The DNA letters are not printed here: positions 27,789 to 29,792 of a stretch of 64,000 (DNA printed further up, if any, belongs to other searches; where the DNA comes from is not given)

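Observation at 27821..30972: Candidate phosphate-starvation aminolipid module: OlsF-like synthase and an altered DapE paralog, each with a Pho-box-like array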

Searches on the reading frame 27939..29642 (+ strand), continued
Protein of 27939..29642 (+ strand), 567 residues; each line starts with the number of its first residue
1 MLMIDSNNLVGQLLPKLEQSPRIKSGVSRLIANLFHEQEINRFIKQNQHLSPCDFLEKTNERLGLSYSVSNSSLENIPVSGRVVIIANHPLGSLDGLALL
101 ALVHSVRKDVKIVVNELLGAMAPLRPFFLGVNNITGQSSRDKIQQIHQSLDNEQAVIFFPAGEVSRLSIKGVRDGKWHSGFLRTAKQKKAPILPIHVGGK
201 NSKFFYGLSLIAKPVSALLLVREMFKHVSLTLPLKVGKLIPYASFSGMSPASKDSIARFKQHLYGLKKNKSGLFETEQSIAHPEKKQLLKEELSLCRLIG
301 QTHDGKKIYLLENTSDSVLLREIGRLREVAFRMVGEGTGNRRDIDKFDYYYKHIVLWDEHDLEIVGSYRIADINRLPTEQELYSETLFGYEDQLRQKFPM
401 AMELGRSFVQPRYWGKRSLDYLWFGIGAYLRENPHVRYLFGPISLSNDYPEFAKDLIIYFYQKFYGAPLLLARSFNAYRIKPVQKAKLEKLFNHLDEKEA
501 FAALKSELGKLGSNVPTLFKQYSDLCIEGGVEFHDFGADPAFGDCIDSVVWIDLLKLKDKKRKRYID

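Call 43: find_encoding_contigs(protein=P0156, flank=6000, max_places=1)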
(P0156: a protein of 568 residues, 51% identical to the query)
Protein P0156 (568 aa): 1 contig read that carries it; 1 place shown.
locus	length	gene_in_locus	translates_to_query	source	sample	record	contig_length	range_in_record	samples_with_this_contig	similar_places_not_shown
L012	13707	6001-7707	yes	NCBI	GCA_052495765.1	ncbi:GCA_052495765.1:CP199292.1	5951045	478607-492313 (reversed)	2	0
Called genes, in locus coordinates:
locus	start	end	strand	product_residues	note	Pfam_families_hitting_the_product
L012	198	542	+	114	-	PF21173:DksA-like_N, PF01258:zf-dskA_traR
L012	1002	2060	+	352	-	PF01118:Semialdhyde_dh, PF22698:Semialdhyde_dhC_1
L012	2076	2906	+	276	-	PF00696:AA_kinase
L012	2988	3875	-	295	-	PF00892:EamA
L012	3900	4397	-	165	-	PF13622:4HBT_3 (weak), PF03061:4HBT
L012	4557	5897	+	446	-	PF04286:DUF445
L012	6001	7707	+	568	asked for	PF19576:Acyltransf_2, PF01553:Acyltransferase, PF13444:Acetyltransf_5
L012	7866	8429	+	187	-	PF02798:GST_N, PF13409:GST_N_2, PF13417:GST_N_3, PF00043:GST_C, PF14497:GST_C_3, PF13410:GST_C_2 (weak)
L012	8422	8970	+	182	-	PF07209:DUF1415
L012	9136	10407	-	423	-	PF01053:Cys_Met_Meta_PP, PF00155:Aminotran_1_2, PF01041:DegT_DnrJ_EryC1, PF00266:Aminotran_5 (weak)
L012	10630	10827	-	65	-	PF14255:Zn_ribbon_21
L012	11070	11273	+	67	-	-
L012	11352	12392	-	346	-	PF13384:HTH_23 (faint), PF13518:HTH_28 (weak), PF13551:HTH_29, PF13565:HTH_32 (weak), PF00665:rve (weak), PF13683:rve_3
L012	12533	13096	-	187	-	-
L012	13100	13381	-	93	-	PF14412:AHH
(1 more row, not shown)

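Call 47: find_encoding_contigs(protein=P0151, flank=8000, max_places=1)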
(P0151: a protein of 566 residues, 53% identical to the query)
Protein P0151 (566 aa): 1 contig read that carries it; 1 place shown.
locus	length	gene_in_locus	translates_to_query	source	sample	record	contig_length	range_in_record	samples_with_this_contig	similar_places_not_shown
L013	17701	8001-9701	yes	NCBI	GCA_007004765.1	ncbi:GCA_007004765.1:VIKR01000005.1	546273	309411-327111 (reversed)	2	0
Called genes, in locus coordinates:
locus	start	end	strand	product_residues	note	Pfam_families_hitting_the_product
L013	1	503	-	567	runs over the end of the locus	-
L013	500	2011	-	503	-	-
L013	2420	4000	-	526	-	PF00999:Na_H_Exchanger, PF02254:TrkA_N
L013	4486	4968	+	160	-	PF19671:DUF6174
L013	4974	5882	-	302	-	PF00892:EamA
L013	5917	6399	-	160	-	PF03061:4HBT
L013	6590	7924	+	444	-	PF04286:DUF445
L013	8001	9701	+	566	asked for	PF19576:Acyltransf_2, PF01553:Acyltransferase, PF13444:Acetyltransf_5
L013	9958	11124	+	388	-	PF01384:PHO4 (faint)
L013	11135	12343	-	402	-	PF01546:Peptidase_M20, PF07687:M20_dimer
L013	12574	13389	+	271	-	PF00149:Metallophos, PF12850:Metallophos_2 (faint)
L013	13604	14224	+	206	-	PF02798:GST_N, PF13417:GST_N_3, PF13409:GST_N_2, PF00043:GST_C, PF14497:GST_C_3, PF13410:GST_C_2 (weak)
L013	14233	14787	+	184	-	PF07209:DUF1415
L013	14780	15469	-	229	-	PF03411:Peptidase_M74 (weak)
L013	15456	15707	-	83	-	-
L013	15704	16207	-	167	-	PF01661:Macro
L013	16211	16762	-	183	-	PF08719:NADAR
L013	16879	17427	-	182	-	PF01885:PTS_2-RNA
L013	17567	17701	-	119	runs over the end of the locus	-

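Call 48: find_encoding_contigs(protein=P0154, flank=8000, max_places=1)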
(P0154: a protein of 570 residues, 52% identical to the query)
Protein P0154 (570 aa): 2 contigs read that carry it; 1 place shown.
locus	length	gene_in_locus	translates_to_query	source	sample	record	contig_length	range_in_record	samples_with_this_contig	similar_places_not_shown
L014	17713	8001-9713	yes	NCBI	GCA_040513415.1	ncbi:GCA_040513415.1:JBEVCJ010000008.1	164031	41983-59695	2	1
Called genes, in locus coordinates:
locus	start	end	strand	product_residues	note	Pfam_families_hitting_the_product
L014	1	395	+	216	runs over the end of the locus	PF00027:cNMP_binding, PF13545:HTH_Crp_2, PF15977:HTH_46 (weak), PF00325:Crp (weak)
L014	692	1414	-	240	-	PF00977:His_biosynth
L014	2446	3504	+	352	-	PF01118:Semialdhyde_dh, PF22698:Semialdhyde_dhC_1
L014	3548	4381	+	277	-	PF00696:AA_kinase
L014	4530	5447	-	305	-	PF00892:EamA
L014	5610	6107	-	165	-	PF03061:4HBT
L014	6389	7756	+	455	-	PF04286:DUF445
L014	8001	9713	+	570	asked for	PF19576:Acyltransf_2, PF01553:Acyltransferase, PF13444:Acetyltransf_5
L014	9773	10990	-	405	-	PF01546:Peptidase_M20, PF07687:M20_dimer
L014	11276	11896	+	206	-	PF02798:GST_N, PF13417:GST_N_3, PF13409:GST_N_2, PF00043:GST_C, PF14497:GST_C_3 (weak), PF13410:GST_C_2 (weak)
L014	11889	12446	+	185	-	PF07209:DUF1415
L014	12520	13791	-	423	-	PF01053:Cys_Met_Meta_PP, PF00155:Aminotran_1_2, PF01041:DegT_DnrJ_EryC1, PF01212:Beta_elim_lyase (weak), PF00266:Aminotran_5 (weak)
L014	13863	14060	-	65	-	PF14255:Zn_ribbon_21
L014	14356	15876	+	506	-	PF13541:ChlI, PF01078:Mg_chelatase, PF00158:Sigma54_activat (weak), PF00493:MCM, PF00004:AAA (faint), PF07728:AAA_5, PF13335:Mg_chelatase_C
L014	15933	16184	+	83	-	-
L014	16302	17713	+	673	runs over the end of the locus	PF00580:UvrD-helicase, PF01443:Viral_helicase1 (faint), PF13245:AAA_19, PF13604:AAA_30 (faint), PF13361:UvrD_C, PF13538:UvrD_C_2 (weak)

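Call 59: search_protein_families(library=ncbifam, proteins=[L013:9958-11124:+], max_evalue=0.00001)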
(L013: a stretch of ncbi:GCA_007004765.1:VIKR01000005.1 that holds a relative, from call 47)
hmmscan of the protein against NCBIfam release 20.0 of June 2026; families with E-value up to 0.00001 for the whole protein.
L013:9958-11124:+ (388 aa): 0 families

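Call 72: search_protein_families(library=ncbifam, proteins=[L013:11135-12343:-, L014:9773-10990:-], max_evalue=1e-100)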
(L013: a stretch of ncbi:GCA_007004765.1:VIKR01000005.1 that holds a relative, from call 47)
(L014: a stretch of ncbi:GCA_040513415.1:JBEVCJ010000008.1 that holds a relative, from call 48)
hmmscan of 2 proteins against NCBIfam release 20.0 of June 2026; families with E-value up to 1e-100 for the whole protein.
L013:11135-12343:- (402 aa): 2 families
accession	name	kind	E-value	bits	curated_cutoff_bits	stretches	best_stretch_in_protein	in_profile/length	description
NF009557.0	PRK13009.1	equivalog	2e-134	448.4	284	1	26-397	3-374/377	succinyl-diaminopimelate desuccinylase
TIGR01246.1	dapE_proteo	equivalog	1.2e-126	422.7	361.8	1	30-396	3-369/370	succinyl-diaminopimelate desuccinylase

L014:9773-10990:- (405 aa): 2 families
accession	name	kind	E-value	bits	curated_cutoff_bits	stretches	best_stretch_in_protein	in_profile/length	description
NF009557.0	PRK13009.1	equivalog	1.9e-133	445.2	284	1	30-401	4-375/377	succinyl-diaminopimelate desuccinylase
TIGR01246.1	dapE_proteo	equivalog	7.5e-125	416.8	361.8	1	33-400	3-370/370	succinyl-diaminopimelate desuccinylase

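Call 75: find_encoding_contigs(protein=P0145, flank=10000, max_places=1)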
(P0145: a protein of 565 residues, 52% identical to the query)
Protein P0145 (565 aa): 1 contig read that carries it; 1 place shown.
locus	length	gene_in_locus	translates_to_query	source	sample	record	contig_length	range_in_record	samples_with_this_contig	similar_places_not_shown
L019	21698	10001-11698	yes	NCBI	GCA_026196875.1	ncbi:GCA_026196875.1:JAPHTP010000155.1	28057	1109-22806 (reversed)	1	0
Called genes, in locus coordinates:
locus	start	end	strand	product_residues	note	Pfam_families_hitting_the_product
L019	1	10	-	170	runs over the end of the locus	PF08238:Sel1 (faint)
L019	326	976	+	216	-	PF15977:HTH_46 (faint), PF00027:cNMP_binding, PF13545:HTH_Crp_2, PF00325:Crp (weak)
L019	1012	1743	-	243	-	PF00977:His_biosynth, PF01207:Dus (weak)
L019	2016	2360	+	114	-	PF21173:DksA-like_N, PF01258:zf-dskA_traR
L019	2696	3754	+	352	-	PF01118:Semialdhyde_dh, PF22698:Semialdhyde_dhC_1, PF02774:Semialdhyde_dhC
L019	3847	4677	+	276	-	PF00696:AA_kinase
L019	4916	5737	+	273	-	-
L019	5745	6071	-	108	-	PF04229:GrpB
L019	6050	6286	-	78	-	PF04229:GrpB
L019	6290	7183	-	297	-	PF00892:EamA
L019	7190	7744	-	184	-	PF02525:Flavodoxin_2, PF03358:FMN_red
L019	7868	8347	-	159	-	PF03061:4HBT, PF13622:4HBT_3 (faint)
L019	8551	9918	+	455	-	PF04286:DUF445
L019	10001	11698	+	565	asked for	PF19576:Acyltransf_2, PF01553:Acyltransferase, PF13444:Acetyltransf_5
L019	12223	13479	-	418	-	PF01546:Peptidase_M20, PF07687:M20_dimer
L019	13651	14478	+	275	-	PF00149:Metallophos, PF12850:Metallophos_2 (faint)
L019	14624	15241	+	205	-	PF02798:GST_N, PF13417:GST_N_3, PF13409:GST_N_2, PF00043:GST_C, PF14497:GST_C_3 (weak)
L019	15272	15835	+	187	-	PF07209:DUF1415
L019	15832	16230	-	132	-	PF04828:GFA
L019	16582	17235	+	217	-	PF05362:Lon_C (faint), PF13541:ChlI, PF01078:Mg_chelatase (weak)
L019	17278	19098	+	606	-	PF00239:Resolvase, PF07508:Recombinase, PF13408:Zn_ribbon_recom (faint)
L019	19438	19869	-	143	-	-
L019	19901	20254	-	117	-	-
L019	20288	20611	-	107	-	PF05551:zf-His_Me_endon (faint), PF13392:HNH_3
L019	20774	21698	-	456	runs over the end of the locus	PF19263:DUF5906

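Call 77: search_protein_families(library=ncbifam, proteins=[L019:12223-13479:-], max_evalue=1e-20)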
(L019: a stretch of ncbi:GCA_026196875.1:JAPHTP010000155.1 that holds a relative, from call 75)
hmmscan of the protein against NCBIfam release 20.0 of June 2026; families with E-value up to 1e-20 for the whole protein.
L019:12223-13479:- (418 aa): 24 families
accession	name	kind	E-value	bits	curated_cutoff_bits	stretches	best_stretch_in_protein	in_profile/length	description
NF009557.0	PRK13009.1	equivalog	1.9e-134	448.5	284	1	44-414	4-374/377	succinyl-diaminopimelate desuccinylase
TIGR01246.1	dapE_proteo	equivalog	9.1e-127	423.1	361.8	1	47-413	3-369/370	succinyl-diaminopimelate desuccinylase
TIGR01910.1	DapE-ArgE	subfamily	8e-57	193.1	217.6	1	50-402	5-369/373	ArgE/DapE family deacylase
NF010589.0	PRK13983.1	equivalog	4.6e-46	157.6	333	1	78-413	62-408/409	M20 family metallo-hydrolase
NF006399.0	PRK08651.1-2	equivalog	5.1e-44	150.9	381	1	66-406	31-396/405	succinyl-diaminopimelate desuccinylase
NF006400.0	PRK08651.1-3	equivalog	1.6e-42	145.8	374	1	86-415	70-407/410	succinyl-diaminopimelate desuccinylase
NF006365.0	PRK08588.1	subfamily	3.7e-40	138.4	289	1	61-413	25-379/383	succinyl-diaminopimelate desuccinylase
NF005710.0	PRK07522.1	subfamily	4.3e-36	124.9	412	1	42-405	7-379/391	acetylornithine deacetylase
NF009555.0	PRK13004.1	equivalog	7.4e-35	120.6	321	1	40-333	12-296/399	YgeY family selenium metabolism-linked hydrolase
TIGR01892.1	AcOrn-deacetyl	equivalog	6.1e-34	117.7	297.7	1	57-401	13-355/365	acetylornithine deacetylase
TIGR01900.1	dapE-gram_pos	equivalog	5.6e-32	111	304.2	1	44-407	4-346/351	succinyl-diaminopimelate desuccinylase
NF006596.0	PRK09133.1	subfamily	3.8e-29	101.5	349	1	97-260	101-265/474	hypothetical protein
NF006398.0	PRK08651.1-1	equivalog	1.4e-28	99.9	439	1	89-392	70-374/403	succinyl-diaminopimelate desuccinylase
NF003474.0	PRK05111.1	equivalog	2.3e-28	99.2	460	1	84-329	57-295/383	acetylornithine deacetylase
NF006326.0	PRK08554.1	equivalog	1.5e-27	96.5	354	1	64-230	36-193/446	peptidase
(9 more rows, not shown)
